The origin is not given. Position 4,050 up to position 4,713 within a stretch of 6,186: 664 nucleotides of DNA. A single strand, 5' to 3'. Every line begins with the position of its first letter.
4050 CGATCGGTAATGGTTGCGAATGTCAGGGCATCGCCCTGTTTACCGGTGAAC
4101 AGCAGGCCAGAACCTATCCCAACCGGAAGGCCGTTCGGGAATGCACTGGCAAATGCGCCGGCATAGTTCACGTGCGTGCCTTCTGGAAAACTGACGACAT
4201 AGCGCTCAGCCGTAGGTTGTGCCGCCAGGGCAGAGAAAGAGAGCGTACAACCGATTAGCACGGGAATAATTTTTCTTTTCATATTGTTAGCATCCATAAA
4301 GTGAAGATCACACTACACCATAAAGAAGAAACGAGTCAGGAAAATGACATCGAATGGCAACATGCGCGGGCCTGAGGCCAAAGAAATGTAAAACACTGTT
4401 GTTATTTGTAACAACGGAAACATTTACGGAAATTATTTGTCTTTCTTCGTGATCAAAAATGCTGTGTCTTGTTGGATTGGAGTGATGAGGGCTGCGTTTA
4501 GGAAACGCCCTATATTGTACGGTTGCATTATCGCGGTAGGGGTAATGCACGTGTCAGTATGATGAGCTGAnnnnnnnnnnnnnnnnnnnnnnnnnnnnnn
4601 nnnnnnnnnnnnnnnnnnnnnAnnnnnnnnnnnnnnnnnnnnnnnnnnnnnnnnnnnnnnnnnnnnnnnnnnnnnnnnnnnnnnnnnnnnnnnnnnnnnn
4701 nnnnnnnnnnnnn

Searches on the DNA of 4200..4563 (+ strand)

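Call 10: search_dna_similar(query=window:4283-4563:+, collection=ecoli_genomes, mode=distant, rows=spread, max_rows=30)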
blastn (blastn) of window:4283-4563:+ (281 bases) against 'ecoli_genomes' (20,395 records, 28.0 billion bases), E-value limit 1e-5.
Records with a match: 2669; places in all: 3021; records where one place covers at least 80% of the query: 2267.
Genomes with a match: 2381 of 5426; with a place that covers at least 80% of the query: 2257. Places per genome that has any: lowest 1, median 1, highest 6. On chromosomes: 2248 places; on plasmids: 773.
Best place of each record, by identity: >=99% 2253; 95-99% 14; 90-95% 12; 80-90% 390.
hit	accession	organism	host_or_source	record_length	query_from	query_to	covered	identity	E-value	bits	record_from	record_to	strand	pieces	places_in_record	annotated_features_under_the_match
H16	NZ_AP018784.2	Escherichia coli strain SK1144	-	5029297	1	281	100%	100.0%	8e-141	508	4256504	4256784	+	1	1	none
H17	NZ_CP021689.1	Escherichia coli strain AR_0058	missing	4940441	1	281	100%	100.0%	8e-141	508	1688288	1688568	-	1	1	none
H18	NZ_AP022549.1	Escherichia coli strain THO-015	Homo sapiens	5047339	1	281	100%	100.0%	8e-141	508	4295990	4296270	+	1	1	none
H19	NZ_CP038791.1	Escherichia coli strain PF9285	bovine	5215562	1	281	100%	100.0%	8e-141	508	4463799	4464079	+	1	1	none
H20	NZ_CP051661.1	Escherichia coli strain 1162T7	Homo sapiens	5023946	1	281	100%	100.0%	8e-141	508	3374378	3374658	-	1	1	none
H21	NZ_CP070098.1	Escherichia coli strain FDAARGOS_1370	Homo sapiens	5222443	1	281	100%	100.0%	8e-141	508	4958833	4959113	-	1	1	none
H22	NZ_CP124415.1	Escherichia coli strain AVS0223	environmental: river near WWTP effluent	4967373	1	281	100%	100.0%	8e-141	508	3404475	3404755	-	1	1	none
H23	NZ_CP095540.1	Escherichia coli strain GN03204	Homo sapiens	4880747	1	281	100%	100.0%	8e-141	508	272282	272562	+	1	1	none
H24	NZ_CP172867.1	Escherichia coli strain 35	Bos taurus taurus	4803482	1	281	100%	100.0%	8e-141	508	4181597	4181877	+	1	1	none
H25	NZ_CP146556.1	Escherichia coli strain B1.H1.39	Hospital Wastewater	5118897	1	281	100%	100.0%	8e-141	508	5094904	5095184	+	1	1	none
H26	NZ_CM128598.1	Escherichia coli strain E600003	Homo sapiens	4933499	1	281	100%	100.0%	8e-141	508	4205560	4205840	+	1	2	none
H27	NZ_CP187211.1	Escherichia coli strain 20AR0734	Homo sapiens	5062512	1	281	100%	100.0%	8e-141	508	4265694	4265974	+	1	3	none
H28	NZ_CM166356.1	Escherichia coli strain CH436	Homo sapiens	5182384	1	281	100%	100.0%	8e-141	508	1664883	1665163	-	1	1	none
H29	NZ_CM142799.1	Escherichia coli strain GPEC874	chicken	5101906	1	281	100%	100.0%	8e-141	508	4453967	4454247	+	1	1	none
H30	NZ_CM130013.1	Escherichia coli strain SURV0398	Homo sapiens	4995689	1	281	100%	100.0%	8e-141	508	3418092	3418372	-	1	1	none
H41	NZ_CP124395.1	Escherichia coli strain AVS0968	wastewater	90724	206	259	19%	88.9%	2e-9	72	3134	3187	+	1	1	none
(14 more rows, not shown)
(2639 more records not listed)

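Call 45: get_annotated_region(hit=H41, flank=1500)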
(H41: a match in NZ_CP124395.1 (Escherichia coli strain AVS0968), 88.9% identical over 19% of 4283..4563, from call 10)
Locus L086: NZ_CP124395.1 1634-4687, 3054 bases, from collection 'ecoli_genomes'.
description: Escherichia coli strain AVS0968 plasmid pAVS0968-C, complete sequence
organism: Escherichia coli strain AVS0968 (NCBI taxid 562)
replicon: plasmid pAVS0968-C; assembly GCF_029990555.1
host: -; source: wastewater; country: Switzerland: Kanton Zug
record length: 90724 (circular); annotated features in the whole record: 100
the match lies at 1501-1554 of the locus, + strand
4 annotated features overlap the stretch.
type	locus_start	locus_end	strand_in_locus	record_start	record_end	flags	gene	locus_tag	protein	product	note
CDS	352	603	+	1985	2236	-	-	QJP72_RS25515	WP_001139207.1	type II toxin-antitoxin system Phd/YefM family antitoxin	-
CDS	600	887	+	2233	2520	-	-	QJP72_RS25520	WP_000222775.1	type II toxin-antitoxin system RelE family toxin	-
CDS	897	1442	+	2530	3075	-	-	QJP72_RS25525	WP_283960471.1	hypothetical protein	-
CDS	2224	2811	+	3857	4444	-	-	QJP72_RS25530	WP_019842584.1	serine acetyltransferase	-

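Call 61: search_dna_similar(query=window:4370-4445:+, collection=ecoli_genomes, mode=distant, rows=spread, max_rows=40)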
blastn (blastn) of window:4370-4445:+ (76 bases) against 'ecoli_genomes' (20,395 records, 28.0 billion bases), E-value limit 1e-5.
Records with a match: 2273; places in all: 2300; records where one place covers at least 80% of the query: 2263.
Genomes with a match: 2263 of 5426; with a place that covers at least 80% of the query: 2257. Places per genome that has any: lowest 1, median 1, highest 3. On chromosomes: 2236 places; on plasmids: 64.
Best place of each record, by identity: >=99% 1727; 95-99% 534; 90-95% 12.
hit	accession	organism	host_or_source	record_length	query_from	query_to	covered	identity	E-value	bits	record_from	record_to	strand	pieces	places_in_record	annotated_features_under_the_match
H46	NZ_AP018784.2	Escherichia coli strain SK1144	-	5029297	1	76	100%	100.0%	3e-30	138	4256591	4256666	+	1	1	none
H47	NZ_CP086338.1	Escherichia coli strain EJN001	Homo sapiens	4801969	1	76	100%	100.0%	3e-30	138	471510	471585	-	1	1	none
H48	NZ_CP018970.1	Escherichia coli strain Ecol_542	Homo sapiens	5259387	1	76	100%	100.0%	3e-30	138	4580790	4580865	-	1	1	none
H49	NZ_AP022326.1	Escherichia coli O25:H4 strain 18044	Homo sapiens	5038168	1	76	100%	100.0%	3e-30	138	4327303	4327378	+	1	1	none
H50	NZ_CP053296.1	Escherichia coli strain M1/5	Homo sapiens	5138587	1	76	100%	100.0%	3e-30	138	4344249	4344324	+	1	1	none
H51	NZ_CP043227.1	Escherichia coli strain Ec-050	Homo sapiens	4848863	1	76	100%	100.0%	3e-30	138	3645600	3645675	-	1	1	none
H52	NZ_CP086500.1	Escherichia coli strain Ec-050-T5-MAC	Homo sapiens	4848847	1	76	100%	100.0%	3e-30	138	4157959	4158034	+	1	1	none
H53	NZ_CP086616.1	Escherichia coli strain RIVM_C039629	Homo sapiens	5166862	1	76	100%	100.0%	3e-30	138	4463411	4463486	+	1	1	none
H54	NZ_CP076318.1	Escherichia coli strain Survcare045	Homo sapiens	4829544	1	76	100%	100.0%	3e-30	138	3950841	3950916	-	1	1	none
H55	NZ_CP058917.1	Escherichia coli strain MS8324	Homo sapiens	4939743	1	76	100%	100.0%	3e-30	138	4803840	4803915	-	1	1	none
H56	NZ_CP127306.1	Escherichia coli strain C51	Bos taurus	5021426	1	76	100%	100.0%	3e-30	138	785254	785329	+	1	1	none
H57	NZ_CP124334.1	Escherichia coli strain AVS0786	wastewater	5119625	1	76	100%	100.0%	3e-30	138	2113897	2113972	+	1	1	none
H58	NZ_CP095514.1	Escherichia coli strain GN02323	Homo sapiens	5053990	1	76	100%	100.0%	3e-30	138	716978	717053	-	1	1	none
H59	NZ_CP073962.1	Escherichia coli strain MB31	Poultry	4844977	1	76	100%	100.0%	3e-30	138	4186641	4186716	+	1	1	none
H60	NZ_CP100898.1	Escherichia coli strain ET846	Hoplobatrachus rugulosus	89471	1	76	100%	100.0%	3e-30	138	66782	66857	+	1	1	none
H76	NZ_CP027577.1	Escherichia coli strain 2013C-4225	Homo sapiens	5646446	1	76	100%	98.7%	1e-28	133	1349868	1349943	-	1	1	none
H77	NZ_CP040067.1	Escherichia coli strain A1_181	Larus sp.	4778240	1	76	100%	98.7%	1e-28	133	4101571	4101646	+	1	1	none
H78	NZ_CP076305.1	Escherichia coli strain Survcare253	Homo sapiens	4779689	1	76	100%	98.7%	1e-28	133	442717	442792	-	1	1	none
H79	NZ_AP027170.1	Escherichia coli strain 20.1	Bos taurus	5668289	1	76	100%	98.7%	1e-28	133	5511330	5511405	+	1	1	none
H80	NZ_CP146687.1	Escherichia coli strain MS 198-1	Homo sapiens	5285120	1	76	100%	98.7%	1e-28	133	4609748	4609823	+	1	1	none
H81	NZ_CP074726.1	Escherichia coli strain SJ3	Homo sapiens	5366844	1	76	100%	98.7%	1e-28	133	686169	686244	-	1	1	none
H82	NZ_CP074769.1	Escherichia coli strain 99_0288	bovine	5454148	1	76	100%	98.7%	1e-28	133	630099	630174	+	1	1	none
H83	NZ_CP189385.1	Escherichia coli strain AR89.2B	dog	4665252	1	76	100%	98.7%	1e-28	133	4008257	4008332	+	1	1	none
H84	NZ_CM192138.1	Escherichia coli strain Ec-U11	Homo sapiens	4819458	1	76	100%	98.7%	1e-28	133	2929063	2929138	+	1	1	none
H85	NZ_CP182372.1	Escherichia coli strain Br_112_kylling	-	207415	1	54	71%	94.4%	5e-14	85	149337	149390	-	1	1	none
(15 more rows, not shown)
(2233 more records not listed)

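Call 62: search_dna_similar(query=window:4200-4563:+, collection=plasmids, mode=distant, rows=spread, max_rows=25)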
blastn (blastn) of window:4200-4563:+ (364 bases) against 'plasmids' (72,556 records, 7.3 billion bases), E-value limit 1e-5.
Records with a match: 434; places in all: 715; records where one place covers at least 80% of the query: 62.
Best place of each record, by identity: >=99% 56; 95-99% 8; 90-95% 3; 80-90% 364; 60-80% 3.
By first word of the organism name: Escherichia 391; Salmonella 15; Klebsiella 13; Citrobacter 6; Shigella 4; Duffyella 3; Pantoea 1; uncultured 1.
By predicted mobility (MOB-suite, as given by PLSDB): conjugative 282; mobilizable 81; non-mobilizable 71.
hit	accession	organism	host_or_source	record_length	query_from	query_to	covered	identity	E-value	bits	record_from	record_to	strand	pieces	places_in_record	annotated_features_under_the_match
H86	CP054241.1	Escherichia coli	Homo sapiens,bone infection of foot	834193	1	364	100%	100.0%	0e+0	657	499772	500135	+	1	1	none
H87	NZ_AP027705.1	Escherichia coli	Homo sapiens,whole organism,feces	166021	1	364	100%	99.7%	0e+0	653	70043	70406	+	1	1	esterase-like activity of phytase family protein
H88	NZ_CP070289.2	Escherichia albertii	Hainan,Poultry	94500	1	364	100%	99.5%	0e+0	648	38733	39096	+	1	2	esterase-like activity of phytase family protein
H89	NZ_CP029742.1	Escherichia coli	-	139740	1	361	99%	95.8%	1e-165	590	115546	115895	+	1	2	esterase-like activity of phytase family protein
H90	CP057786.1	Escherichia coli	culture,Pooled sheep faecal samples ...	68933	286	342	16%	86.0%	8e-9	68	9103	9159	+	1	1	none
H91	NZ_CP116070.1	Escherichia coli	whole organism,ICU staff rectal swab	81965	289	342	15%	88.9%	7e-10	72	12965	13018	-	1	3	none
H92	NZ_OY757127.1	Escherichia coli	-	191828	289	342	15%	88.9%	7e-10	72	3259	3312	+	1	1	none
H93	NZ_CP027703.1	Escherichia coli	-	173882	289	342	15%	87.0%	3e-8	67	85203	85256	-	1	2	none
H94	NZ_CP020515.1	Escherichia coli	Homo sapiens,human,blood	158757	289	342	15%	87.0%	3e-8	67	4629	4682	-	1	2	none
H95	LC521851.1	Klebsiella pneumoniae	Homo sapiens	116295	289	342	15%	87.0%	3e-8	67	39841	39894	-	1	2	none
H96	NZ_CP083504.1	Escherichia coli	Homo sapiens,blood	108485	289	342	15%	87.0%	3e-8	67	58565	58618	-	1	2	none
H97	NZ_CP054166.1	Escherichia coli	-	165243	289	342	15%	87.0%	3e-8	67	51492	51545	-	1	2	none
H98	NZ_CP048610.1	Escherichia coli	WWTPs effluent Shatin WWTPs_1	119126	289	342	15%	87.0%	3e-8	67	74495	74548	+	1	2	none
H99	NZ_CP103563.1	Escherichia coli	Homo sapiens,blood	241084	289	342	15%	87.0%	3e-8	67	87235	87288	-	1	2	none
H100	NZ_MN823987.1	Escherichia coli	-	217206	289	342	15%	87.0%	3e-8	67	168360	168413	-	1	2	none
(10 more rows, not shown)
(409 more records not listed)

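Call 63: get_annotated_region(hit=H76, flank=150)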
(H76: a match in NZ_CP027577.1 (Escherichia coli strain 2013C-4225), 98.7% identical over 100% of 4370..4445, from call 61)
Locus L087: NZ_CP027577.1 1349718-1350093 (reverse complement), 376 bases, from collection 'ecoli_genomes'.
description: Escherichia coli strain 2013C-4225 chromosome, complete genome
organism: Escherichia coli strain 2013C-4225 (NCBI taxid 562)
replicon: chromosome; assembly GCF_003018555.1
host: Homo sapiens; source: stool; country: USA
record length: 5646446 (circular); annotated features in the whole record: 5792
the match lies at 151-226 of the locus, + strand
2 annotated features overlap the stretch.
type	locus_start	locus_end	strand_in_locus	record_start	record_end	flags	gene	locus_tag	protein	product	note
CDS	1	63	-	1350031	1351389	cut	-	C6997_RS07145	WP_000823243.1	esterase-like activity of phytase family protein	-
CDS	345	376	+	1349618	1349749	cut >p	-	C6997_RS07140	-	IS3 family transposase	incomplete; partial in the middle of a contig; missing N-terminus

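Call 64: get_annotated_region(hit=H83, flank=150)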
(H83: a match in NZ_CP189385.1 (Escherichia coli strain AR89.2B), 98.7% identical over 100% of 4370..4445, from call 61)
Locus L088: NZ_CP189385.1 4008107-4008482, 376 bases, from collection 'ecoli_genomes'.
description: Escherichia coli strain AR89.2B chromosome, complete genome
organism: Escherichia coli strain AR89.2B (NCBI taxid 562)
replicon: chromosome; assembly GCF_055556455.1
host: dog; source: -; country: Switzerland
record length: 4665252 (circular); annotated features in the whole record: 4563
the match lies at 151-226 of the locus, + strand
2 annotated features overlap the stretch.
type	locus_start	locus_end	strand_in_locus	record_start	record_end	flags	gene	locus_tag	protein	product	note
CDS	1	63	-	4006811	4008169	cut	-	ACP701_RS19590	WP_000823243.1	esterase-like activity of phytase family protein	-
CDS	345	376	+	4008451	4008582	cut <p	-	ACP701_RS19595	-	IS3 family transposase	incomplete; partial in the middle of a contig; missing N-terminus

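Call 65: get_annotated_region(hit=H80, flank=150)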
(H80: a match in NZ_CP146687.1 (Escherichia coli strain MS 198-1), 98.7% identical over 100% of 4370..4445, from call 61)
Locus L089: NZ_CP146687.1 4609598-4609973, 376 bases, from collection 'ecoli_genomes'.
description: Escherichia coli strain MS 198-1 chromosome, complete genome
organism: Escherichia coli strain MS 198-1 (NCBI taxid 562)
replicon: chromosome; assembly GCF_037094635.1
host: Homo sapiens; source: Colon; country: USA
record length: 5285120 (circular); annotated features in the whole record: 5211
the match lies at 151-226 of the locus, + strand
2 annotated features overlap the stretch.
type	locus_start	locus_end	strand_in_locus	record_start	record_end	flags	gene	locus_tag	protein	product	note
CDS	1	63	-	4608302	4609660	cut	-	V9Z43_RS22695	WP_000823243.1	esterase-like activity of phytase family protein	-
CDS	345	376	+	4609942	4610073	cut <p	-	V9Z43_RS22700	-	IS3 family transposase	incomplete; partial in the middle of a contig; missing N-terminus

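Call 66: get_annotated_region(hit=H89, flank=600)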
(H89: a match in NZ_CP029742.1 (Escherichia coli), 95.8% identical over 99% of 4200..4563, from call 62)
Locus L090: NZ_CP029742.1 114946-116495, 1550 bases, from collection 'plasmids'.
description: Escherichia coli strain AR_0085 plasmid unnamed1, complete sequence
organism: Escherichia coli (NCBI taxid 562)
taxonomy: Bacteria; Pseudomonadota; Gammaproteobacteria; Enterobacterales; Enterobacteriaceae; Escherichia; Escherichia coli
host: -; source: -; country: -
typing (MOB-suite, as given by PLSDB): conjugative; replicon IncK2/Z; relaxase MOBP,MOBP,MOBP; mating-pair formation MPF_I
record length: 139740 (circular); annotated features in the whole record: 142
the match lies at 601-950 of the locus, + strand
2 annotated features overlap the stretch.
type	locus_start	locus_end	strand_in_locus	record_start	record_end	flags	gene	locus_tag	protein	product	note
CDS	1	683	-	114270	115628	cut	-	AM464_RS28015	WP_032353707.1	esterase-like activity of phytase family protein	-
CDS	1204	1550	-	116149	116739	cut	-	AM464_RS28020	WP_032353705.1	hypothetical protein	-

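Call 67: get_annotated_region(hit=H85, flank=600)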
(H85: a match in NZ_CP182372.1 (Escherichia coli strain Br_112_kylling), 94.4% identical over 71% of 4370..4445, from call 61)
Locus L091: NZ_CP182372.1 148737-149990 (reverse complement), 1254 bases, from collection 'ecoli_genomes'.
description: Escherichia coli strain Br_112_kylling plasmid p1, complete sequence
organism: Escherichia coli strain Br_112_kylling (NCBI taxid 562)
replicon: plasmid p1; assembly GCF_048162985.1
host: -; source: -; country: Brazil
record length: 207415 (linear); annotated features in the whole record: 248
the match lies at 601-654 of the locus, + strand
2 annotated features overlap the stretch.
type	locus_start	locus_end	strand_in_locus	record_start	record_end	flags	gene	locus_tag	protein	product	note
CDS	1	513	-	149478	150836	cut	-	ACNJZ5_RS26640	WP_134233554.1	esterase-like activity of phytase family protein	-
CDS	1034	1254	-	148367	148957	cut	-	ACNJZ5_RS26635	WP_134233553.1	hypothetical protein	-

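Call 78: get_annotated_region(hit=H77, flank=0)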
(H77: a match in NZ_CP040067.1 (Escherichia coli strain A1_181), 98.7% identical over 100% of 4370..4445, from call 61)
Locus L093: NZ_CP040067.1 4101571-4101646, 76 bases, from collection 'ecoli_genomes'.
description: Escherichia coli strain A1_181 chromosome, complete genome
organism: Escherichia coli strain A1_181 (NCBI taxid 562)
replicon: chromosome; assembly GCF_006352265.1
host: Larus sp.; source: feces; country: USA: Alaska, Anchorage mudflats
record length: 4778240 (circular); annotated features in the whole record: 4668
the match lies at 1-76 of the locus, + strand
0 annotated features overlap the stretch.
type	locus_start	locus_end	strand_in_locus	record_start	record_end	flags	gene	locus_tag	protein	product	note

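Call 79: get_annotated_region(hit=H78, flank=0)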
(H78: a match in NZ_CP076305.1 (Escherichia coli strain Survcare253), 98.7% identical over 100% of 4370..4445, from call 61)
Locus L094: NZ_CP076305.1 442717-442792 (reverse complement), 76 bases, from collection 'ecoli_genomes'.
description: Escherichia coli strain Survcare253 chromosome, complete genome
organism: Escherichia coli strain Survcare253 (NCBI taxid 562)
replicon: chromosome; assembly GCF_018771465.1
host: Homo sapiens; source: urine, catheter urine; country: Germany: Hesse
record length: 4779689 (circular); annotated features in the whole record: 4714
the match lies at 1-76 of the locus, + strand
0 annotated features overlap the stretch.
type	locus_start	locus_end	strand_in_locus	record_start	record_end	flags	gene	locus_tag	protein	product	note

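Call 80: get_annotated_region(hit=H79, flank=0)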
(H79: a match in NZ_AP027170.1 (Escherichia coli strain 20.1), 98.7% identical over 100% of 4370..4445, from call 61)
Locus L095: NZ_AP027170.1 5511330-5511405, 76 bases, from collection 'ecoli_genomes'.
description: Escherichia coli strain 20.1 chromosome, complete genome
organism: Escherichia coli strain 20.1 (NCBI taxid 562)
replicon: chromosome; assembly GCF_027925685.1
host: Bos taurus; source: missing; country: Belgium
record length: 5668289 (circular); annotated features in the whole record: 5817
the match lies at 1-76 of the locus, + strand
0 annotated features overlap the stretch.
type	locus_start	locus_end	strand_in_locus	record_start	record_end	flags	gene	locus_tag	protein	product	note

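Call 81: get_annotated_region(hit=H81, flank=0)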
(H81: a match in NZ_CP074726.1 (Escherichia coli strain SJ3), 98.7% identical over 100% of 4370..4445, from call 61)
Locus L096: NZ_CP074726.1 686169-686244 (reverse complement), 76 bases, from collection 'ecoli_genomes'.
description: Escherichia coli strain SJ3 chromosome, complete genome
organism: Escherichia coli strain SJ3 (NCBI taxid 562)
replicon: chromosome; assembly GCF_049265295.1
host: Homo sapiens; source: human; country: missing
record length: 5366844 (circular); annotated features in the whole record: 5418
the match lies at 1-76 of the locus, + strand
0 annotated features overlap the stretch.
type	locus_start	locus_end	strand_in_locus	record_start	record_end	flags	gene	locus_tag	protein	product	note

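Call 82: get_annotated_region(hit=H82, flank=0)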
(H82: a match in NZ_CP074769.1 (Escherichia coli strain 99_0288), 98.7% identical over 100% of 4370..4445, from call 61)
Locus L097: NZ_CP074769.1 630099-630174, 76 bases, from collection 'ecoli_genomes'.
description: Escherichia coli strain 99_0288 chromosome, complete genome
organism: Escherichia coli strain 99_0288 (NCBI taxid 562)
replicon: chromosome; assembly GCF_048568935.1
host: bovine; source: missing; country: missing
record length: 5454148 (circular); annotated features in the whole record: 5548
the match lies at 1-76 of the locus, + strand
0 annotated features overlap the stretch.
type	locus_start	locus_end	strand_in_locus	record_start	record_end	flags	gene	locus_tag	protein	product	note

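Call 83: get_annotated_region(hit=H84, flank=0)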
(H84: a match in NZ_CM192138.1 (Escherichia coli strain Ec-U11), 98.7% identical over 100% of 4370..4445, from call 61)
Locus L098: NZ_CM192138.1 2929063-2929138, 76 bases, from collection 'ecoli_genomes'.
description: Escherichia coli strain Ec-U11 chromosome, whole genome shotgun sequence
organism: Escherichia coli strain Ec-U11 (NCBI taxid 562)
replicon: chromosome; assembly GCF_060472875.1
host: Homo sapiens; source: urine; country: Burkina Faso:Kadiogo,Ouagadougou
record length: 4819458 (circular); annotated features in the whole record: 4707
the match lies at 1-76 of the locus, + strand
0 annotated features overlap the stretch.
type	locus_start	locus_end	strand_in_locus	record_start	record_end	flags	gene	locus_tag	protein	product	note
